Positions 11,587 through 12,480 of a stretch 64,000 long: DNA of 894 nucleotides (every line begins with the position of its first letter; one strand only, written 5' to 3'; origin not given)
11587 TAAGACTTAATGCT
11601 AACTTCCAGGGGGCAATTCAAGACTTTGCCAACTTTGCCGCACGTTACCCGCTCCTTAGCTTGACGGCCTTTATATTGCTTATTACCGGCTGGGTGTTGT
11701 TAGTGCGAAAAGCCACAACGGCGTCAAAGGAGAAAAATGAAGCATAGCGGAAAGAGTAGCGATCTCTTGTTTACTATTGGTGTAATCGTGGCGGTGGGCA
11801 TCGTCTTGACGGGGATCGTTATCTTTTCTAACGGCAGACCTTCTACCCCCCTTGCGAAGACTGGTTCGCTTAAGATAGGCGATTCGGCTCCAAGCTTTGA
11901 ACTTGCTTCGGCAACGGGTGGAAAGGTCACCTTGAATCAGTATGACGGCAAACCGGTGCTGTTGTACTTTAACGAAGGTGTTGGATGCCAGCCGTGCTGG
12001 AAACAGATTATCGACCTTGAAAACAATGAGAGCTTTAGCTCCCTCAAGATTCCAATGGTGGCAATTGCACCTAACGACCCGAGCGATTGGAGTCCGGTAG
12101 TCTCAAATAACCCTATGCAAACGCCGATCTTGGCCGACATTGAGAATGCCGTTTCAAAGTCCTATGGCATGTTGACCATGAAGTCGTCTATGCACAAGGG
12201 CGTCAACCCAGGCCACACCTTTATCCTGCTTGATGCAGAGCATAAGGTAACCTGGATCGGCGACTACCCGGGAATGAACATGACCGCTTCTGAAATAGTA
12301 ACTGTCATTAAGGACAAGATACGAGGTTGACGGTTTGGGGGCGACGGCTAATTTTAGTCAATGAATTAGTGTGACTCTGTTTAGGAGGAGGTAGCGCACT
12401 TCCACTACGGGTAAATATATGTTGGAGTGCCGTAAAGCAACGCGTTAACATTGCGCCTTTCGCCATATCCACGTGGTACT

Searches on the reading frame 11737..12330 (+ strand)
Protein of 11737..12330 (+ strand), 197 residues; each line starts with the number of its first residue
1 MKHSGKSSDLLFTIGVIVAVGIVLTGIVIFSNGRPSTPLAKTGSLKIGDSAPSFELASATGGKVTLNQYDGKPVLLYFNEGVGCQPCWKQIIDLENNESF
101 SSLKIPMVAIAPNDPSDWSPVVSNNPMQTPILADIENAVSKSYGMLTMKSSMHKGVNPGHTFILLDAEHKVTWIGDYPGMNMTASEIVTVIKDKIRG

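Call 8: search_protein_families(library=pfam, proteins=[window:11737-12330:+], max_evalue=0.01)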
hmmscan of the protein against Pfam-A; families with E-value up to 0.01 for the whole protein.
window:11737-12330:+ (197 aa): 2 families
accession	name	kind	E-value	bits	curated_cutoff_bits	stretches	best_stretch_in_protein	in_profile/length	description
PF00578.27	AhpC-TSA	-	6.7e-20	71.7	26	1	47-173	1-123/124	AhpC/TSA family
PF08534.16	Redoxin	-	7.9e-14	52.1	26.6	1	47-176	2-133/148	Redoxin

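Call 60: search_protein_families(library=ncbifam, proteins=[window:11737-12330:+], max_evalue=0.001)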
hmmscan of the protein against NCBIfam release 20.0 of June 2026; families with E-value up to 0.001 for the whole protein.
window:11737-12330:+ (197 aa): 6 families
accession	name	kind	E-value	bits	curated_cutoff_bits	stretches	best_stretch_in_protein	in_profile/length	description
NF006960.0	PRK09437.1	equivalog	1.4e-12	47.8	140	1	44-171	3-132/156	thioredoxin-dependent thiol peroxidase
NF002854.0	PRK03147.1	subfamily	1.1e-09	38.4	170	1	36-151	27-143/176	thiol-disulfide oxidoreductase ResA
NF040769.1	SelL_rel_redox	subfamily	7.3e-07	29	120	1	50-147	2-102/173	SelL-related redox protein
NF009668.0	PRK13189.1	equivalog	2.2e-05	23.8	211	1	44-191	9-160/224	peroxiredoxin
NF053650.1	PerredPrxQDein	equivalog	4.3e-05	23.5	260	1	52-157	2-110/148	thioredoxin-dependent peroxiredoxin PrxQ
NF009669.0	PRK13190.1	equivalog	0.00014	21.1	261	1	46-193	4-153/203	putative peroxiredoxin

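Call 78: search_solved_structures(query=window:11737-12330:+, max_evalue=0.001, show_alignments=2)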
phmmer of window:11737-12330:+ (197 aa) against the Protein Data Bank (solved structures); distinct sequences matched with E-value up to 0.001: 9.
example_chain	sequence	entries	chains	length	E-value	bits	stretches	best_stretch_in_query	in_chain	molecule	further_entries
2ywn_A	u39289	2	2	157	5.6e-08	35.8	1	45-192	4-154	Peroxiredoxin-like protein | Peroxiredoxin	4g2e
2h1b_A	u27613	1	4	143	0.00011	25.1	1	48-147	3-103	Thiol-disulfide oxidoreductase resA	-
1e2y_A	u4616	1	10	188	0.00011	25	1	43-152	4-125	TRYPAREDOXIN PEROXIDASE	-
4nmu_A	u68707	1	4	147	0.00016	24.5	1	44-145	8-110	Thiol-disulfide oxidoreductase ResA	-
1st9_A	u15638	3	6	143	0.00028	23.7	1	48-147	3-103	Thiol-disulfide oxidoreductase resA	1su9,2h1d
2f9s_A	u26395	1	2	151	0.00031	23.6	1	48-147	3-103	Thiol-disulfide oxidoreductase resA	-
5ijt_A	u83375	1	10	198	0.00031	23.5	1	42-149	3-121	Peroxiredoxin-2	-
1qmv_A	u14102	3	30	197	0.00038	23.3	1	42-149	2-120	PEROXIREDOXIN-2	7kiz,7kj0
7kj1_A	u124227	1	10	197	0.00038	23.3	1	42-149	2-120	Peroxiredoxin-2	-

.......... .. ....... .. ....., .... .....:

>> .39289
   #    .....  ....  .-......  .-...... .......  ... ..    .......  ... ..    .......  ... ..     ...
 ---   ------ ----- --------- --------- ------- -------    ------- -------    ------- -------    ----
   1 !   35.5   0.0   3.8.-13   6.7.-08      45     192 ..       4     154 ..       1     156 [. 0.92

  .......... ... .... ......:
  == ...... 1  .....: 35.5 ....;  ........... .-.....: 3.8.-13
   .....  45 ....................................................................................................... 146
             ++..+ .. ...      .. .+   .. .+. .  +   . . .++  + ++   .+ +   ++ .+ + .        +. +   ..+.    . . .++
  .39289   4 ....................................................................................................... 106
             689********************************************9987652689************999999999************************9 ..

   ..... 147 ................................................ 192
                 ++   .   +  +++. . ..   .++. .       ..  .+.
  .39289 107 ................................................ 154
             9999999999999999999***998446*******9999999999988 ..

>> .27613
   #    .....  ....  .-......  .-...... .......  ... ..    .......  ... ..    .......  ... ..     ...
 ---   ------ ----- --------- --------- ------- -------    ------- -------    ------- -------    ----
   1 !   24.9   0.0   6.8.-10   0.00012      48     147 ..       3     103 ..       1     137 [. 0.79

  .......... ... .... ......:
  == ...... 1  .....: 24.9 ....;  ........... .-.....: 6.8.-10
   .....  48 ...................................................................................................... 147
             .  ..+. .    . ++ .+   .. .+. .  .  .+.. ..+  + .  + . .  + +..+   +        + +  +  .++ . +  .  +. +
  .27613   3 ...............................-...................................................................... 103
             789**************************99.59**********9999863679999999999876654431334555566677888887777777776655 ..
